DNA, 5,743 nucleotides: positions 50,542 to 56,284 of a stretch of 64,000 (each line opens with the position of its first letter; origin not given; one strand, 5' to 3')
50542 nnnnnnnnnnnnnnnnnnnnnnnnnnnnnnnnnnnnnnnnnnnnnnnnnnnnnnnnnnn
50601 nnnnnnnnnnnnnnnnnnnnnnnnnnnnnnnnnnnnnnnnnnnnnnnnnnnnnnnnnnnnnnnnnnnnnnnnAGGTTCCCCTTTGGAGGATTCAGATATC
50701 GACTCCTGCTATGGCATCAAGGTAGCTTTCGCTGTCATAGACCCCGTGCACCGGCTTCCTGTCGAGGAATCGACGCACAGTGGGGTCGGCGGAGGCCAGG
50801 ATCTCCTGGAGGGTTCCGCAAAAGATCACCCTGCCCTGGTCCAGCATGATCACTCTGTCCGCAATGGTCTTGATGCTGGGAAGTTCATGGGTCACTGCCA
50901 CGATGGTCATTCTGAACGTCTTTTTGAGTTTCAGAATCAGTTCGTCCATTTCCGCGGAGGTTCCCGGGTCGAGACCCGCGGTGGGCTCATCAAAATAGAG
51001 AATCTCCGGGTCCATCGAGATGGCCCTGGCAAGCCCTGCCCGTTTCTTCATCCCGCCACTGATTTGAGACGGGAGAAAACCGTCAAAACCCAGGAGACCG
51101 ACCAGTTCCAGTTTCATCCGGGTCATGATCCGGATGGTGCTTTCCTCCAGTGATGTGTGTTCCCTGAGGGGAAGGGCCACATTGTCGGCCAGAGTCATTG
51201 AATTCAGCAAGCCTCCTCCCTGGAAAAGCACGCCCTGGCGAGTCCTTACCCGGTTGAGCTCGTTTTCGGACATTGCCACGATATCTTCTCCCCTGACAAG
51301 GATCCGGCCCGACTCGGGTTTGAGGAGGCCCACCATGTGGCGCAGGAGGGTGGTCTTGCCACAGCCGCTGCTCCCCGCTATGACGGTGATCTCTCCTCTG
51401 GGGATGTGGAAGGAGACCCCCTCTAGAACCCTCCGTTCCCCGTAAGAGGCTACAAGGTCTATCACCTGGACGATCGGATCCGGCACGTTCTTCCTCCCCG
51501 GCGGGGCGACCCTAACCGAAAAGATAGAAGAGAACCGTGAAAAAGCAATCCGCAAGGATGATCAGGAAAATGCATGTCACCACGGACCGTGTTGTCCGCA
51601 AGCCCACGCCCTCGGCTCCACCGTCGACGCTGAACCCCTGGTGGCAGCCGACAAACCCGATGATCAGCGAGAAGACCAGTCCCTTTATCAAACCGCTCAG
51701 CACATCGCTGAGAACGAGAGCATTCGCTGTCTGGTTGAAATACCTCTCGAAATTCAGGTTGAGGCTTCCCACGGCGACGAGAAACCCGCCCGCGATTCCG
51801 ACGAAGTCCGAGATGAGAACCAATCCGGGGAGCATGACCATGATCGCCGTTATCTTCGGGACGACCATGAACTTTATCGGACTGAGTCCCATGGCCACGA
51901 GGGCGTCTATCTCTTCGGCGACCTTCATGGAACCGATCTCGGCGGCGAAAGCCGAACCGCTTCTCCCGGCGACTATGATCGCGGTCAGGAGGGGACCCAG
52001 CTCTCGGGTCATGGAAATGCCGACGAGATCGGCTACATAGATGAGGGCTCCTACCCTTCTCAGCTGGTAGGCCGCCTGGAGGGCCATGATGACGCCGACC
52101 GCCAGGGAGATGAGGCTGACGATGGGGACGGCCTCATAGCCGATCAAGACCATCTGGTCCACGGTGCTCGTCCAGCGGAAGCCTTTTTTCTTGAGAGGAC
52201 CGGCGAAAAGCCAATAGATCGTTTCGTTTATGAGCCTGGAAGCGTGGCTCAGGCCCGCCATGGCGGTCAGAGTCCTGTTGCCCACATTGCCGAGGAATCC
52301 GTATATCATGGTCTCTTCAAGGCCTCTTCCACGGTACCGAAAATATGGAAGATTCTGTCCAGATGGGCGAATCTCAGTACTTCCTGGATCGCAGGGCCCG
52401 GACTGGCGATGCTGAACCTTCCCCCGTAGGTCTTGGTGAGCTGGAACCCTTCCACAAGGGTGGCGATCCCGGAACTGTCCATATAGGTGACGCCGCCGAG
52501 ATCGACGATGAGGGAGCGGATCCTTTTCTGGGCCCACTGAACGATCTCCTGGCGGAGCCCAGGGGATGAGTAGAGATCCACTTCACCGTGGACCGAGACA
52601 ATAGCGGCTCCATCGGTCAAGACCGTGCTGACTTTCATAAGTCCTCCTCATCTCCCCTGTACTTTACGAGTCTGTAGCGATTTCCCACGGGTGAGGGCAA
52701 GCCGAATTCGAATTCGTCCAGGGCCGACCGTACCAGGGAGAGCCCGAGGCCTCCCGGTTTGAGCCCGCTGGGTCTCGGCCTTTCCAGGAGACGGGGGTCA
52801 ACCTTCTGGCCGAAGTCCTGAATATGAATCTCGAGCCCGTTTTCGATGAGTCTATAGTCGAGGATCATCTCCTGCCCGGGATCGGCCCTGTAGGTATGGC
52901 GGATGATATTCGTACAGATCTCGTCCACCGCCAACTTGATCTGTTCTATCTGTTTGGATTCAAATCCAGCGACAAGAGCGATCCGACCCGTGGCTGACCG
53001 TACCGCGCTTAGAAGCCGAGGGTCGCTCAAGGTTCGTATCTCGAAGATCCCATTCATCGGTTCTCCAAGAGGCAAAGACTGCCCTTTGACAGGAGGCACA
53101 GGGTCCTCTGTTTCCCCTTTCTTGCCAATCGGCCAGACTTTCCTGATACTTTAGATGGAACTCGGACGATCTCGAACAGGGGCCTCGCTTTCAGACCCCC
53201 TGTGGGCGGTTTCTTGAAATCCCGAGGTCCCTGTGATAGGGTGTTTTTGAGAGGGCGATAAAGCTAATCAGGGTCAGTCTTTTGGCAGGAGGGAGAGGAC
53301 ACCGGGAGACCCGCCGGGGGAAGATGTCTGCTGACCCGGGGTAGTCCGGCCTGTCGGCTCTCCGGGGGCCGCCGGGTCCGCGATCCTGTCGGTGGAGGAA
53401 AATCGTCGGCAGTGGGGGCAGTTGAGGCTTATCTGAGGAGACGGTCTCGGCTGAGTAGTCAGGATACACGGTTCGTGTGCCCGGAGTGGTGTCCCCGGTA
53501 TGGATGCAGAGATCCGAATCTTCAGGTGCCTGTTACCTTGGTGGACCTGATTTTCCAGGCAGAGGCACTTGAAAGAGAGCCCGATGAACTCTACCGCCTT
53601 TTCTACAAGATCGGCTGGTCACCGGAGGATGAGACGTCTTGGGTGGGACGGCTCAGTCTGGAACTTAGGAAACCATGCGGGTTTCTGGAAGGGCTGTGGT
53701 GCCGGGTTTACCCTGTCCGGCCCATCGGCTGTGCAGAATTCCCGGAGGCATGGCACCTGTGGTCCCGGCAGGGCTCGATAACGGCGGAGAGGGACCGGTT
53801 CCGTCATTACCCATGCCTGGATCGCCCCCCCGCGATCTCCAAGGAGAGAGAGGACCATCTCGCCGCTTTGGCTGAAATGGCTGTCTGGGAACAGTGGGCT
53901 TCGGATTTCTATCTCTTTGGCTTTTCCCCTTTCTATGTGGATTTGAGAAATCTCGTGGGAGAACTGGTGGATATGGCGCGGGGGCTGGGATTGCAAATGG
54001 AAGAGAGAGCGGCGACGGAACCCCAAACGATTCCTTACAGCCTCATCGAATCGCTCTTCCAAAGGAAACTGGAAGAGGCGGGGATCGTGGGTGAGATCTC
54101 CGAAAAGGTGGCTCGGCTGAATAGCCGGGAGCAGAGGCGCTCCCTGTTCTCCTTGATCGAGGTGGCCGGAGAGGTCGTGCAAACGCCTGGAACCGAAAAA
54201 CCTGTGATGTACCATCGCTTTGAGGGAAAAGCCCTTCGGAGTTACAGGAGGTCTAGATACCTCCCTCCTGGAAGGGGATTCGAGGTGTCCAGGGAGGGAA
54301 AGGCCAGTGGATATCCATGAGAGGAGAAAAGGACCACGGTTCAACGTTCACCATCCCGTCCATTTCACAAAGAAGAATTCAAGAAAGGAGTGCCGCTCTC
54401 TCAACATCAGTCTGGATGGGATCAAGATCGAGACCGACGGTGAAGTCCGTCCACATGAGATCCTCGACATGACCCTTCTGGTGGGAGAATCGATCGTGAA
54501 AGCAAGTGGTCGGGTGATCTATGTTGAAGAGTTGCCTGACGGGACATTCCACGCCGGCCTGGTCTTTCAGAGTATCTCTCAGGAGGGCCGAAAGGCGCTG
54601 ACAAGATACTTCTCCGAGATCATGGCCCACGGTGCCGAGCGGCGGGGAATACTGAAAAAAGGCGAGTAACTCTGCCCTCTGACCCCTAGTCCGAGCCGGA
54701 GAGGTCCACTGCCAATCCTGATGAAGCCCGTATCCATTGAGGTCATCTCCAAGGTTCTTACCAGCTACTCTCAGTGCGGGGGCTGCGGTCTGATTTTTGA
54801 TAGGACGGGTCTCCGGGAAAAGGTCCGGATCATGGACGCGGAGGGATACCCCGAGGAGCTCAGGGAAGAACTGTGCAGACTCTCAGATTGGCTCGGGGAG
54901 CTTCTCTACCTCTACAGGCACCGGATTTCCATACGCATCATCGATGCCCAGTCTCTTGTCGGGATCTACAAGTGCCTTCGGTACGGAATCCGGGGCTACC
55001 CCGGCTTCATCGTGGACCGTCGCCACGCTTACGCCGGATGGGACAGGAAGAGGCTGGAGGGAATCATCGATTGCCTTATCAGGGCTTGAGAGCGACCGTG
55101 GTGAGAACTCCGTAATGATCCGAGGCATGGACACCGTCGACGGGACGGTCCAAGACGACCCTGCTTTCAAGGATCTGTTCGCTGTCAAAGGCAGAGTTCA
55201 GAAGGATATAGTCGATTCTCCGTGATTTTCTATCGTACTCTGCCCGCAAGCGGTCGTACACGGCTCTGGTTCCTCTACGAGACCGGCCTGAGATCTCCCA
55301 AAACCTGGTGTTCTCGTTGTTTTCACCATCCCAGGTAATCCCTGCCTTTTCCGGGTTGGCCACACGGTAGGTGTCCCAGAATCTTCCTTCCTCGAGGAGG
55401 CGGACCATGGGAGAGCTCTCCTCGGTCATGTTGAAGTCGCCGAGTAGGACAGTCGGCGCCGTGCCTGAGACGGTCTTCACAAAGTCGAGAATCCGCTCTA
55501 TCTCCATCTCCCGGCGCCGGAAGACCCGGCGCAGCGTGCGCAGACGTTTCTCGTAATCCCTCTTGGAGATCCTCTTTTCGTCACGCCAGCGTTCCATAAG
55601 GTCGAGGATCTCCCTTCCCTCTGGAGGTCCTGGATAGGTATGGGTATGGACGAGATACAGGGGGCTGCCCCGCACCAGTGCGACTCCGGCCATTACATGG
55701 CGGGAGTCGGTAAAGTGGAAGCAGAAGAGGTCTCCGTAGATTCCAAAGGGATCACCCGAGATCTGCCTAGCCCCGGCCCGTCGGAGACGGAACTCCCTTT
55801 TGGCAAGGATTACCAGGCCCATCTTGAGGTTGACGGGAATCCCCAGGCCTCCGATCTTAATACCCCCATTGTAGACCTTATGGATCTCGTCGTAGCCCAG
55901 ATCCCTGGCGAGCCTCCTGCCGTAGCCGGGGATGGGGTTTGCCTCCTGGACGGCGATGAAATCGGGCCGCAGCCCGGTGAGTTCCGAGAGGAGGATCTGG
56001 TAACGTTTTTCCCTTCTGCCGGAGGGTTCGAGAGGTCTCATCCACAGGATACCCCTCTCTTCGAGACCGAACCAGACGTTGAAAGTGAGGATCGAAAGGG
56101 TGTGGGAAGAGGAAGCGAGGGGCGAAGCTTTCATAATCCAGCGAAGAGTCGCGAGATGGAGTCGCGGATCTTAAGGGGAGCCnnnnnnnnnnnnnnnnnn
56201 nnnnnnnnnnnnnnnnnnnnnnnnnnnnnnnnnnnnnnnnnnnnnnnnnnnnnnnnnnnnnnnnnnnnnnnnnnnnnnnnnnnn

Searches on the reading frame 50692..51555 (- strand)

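Call 83: search_protein_families(library=pfam, proteins=[window:50692-51555:-], max_evalue=0.0001)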
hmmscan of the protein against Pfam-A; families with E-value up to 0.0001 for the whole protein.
window:50692-51555:- (287 aa): 2 families
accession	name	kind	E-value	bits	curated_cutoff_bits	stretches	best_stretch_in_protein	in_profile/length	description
PF00005.33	ABC_tran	-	1e-29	104.3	25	1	44-193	1-137/137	ABC transporter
PF13304.12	AAA_21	-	2.1e-06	28.5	27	0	159-224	232-299/304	AAA domain, putative AbiEii toxin, Type IV TA system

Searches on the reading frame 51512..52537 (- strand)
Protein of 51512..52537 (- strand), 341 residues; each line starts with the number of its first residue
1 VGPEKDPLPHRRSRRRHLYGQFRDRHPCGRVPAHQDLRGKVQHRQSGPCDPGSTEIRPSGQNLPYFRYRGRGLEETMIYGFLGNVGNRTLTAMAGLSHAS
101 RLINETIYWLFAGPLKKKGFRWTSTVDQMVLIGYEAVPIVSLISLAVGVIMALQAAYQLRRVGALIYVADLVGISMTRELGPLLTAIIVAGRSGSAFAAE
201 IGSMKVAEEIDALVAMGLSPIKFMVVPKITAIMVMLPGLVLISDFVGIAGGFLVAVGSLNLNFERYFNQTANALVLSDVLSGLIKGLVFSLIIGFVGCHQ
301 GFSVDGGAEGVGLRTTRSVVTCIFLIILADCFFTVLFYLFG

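Call 83: search_protein_families(library=pfam, proteins=[window:51512-52537:-], max_evalue=0.0001)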
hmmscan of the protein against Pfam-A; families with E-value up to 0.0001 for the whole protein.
window:51512-52537:- (341 aa): 1 family
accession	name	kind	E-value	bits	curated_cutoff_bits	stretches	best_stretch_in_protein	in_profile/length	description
PF02405.21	MlaE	-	1.6e-76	257.1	22.5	1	126-336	2-212/212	Permease MlaE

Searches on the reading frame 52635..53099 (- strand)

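Call 83: search_protein_families(library=pfam, proteins=[window:52635-53099:-], max_evalue=0.0001)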
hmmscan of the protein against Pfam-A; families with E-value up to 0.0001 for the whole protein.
window:52635-53099:- (154 aa): 2 families
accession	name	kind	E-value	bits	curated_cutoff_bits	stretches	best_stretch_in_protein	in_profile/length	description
PF13581.12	HATPase_c_2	-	1e-23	84.2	27.4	1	25-146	3-127/127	Histidine kinase-like ATPase domain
PF02518.31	HATPase_c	-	8.7e-06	26.6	26.4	1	52-129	4-85/111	Histidine kinase-, DNA gyrase B-, and HSP90-like ATPase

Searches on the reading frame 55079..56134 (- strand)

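Call 84: search_protein_families(library=pfam, proteins=[window:55079-56134:-], max_evalue=0.0001)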
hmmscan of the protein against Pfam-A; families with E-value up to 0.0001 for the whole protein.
window:55079-56134:- (351 aa): 1 family
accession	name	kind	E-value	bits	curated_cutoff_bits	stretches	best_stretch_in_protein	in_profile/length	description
PF03372.29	Exo_endo_phos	-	3.7e-16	60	24.5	1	16-340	1-225/225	Endonuclease/Exonuclease/phosphatase family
